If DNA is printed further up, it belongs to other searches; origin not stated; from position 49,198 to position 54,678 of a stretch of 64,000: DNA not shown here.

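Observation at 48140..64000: Pilus-like operon tail encoding an SLH / giant RCC1-propeller / giant RCC1-propeller / SLH cassette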

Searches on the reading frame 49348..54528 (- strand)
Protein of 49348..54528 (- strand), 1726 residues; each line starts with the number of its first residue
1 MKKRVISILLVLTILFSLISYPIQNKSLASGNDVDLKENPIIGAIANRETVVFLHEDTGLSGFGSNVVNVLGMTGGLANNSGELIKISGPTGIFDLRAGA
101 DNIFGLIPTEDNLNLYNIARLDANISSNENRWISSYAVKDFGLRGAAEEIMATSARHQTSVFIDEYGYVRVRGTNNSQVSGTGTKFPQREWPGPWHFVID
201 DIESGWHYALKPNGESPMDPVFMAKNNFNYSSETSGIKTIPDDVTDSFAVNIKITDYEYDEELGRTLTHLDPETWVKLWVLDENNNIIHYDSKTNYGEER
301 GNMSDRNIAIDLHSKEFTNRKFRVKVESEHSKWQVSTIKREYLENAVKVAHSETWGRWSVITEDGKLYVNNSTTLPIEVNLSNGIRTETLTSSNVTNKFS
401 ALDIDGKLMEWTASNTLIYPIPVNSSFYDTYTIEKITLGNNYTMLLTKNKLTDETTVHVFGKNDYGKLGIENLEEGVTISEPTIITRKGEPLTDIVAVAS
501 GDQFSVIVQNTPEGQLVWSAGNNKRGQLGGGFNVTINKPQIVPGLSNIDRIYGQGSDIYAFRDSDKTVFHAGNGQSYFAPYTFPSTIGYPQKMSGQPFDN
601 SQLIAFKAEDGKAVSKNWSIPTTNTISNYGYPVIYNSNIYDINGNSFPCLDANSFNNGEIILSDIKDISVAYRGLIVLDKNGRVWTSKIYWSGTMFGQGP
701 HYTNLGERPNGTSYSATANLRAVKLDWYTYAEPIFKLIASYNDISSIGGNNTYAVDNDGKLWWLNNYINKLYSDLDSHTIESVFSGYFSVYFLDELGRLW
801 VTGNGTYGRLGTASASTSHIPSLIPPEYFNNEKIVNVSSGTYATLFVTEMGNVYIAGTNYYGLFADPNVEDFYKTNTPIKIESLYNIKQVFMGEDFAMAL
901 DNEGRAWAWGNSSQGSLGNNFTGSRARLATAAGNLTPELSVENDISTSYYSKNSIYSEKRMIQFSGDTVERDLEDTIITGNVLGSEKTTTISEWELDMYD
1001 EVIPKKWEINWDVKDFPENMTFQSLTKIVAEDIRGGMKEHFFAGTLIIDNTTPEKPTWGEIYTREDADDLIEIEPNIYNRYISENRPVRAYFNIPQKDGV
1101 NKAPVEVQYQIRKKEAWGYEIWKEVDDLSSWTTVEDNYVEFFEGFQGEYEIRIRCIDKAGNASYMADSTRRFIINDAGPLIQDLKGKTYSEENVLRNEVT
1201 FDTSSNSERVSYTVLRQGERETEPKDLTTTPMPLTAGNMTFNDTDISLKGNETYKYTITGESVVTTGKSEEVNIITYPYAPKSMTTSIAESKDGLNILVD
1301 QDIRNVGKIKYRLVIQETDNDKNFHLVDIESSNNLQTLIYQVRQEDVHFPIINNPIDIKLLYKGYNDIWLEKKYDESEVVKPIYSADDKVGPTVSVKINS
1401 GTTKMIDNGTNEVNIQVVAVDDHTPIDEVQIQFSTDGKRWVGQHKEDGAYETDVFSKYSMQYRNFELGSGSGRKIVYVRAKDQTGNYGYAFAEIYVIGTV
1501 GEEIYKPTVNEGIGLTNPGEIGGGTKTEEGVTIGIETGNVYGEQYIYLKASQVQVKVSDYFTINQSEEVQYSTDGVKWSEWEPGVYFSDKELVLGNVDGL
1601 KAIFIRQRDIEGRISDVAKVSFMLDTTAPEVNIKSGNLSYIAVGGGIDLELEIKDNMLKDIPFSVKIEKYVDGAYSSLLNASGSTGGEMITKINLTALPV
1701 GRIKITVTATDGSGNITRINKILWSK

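Call 5: search_protein_families(library=pfam, proteins=[window:49348-54528:-], max_evalue=0.1)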
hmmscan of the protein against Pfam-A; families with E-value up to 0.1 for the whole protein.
window:49348-54528:- (1726 aa): 7 families
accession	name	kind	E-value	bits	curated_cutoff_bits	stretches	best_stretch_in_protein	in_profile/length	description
PF25390.1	WD40_RLD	-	2.1e-46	159.4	150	2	777-922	30-176/363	RCC1-like domain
PF00415.24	RCC1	-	5.8e-28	97.7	21.7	3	797-847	2-50/50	Regulator of chromosome condensation (RCC1) repeat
PF13540.12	RCC1_2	-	2.4e-23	81.7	22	3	887-915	1-29/30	Regulator of chromosome condensation (RCC1) repeat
PF13754.12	Big_3_4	-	0.02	15.3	27.3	0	1146-1167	33-54/106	Domain of unknown function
PF02369.22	Big_1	-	0.025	15.1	34.9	0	1401-1438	7-45/93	Bacterial Ig-like domain (group 1)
PF22895.2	DUF7024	-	0.041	14.2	24.4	0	328-381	11-63/145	Domain of unknown function (DUF7024)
PF07495.19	Y_Y_Y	-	0.071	13.5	26.6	0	1130-1174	20-64/65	Y_Y_Y domain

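Call 6: search_protein_families(library=ncbifam, proteins=[window:49348-54528:-], max_evalue=0.1)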
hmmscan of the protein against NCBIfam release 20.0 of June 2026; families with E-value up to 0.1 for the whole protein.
window:49348-54528:- (1726 aa): 1 family
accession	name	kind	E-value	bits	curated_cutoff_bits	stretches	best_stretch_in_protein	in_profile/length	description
NF047446.1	barrel_OmpL47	domain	0.0021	18.5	40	0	1146-1164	42-60/68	OmpL47-type beta-barrel domain-containing protein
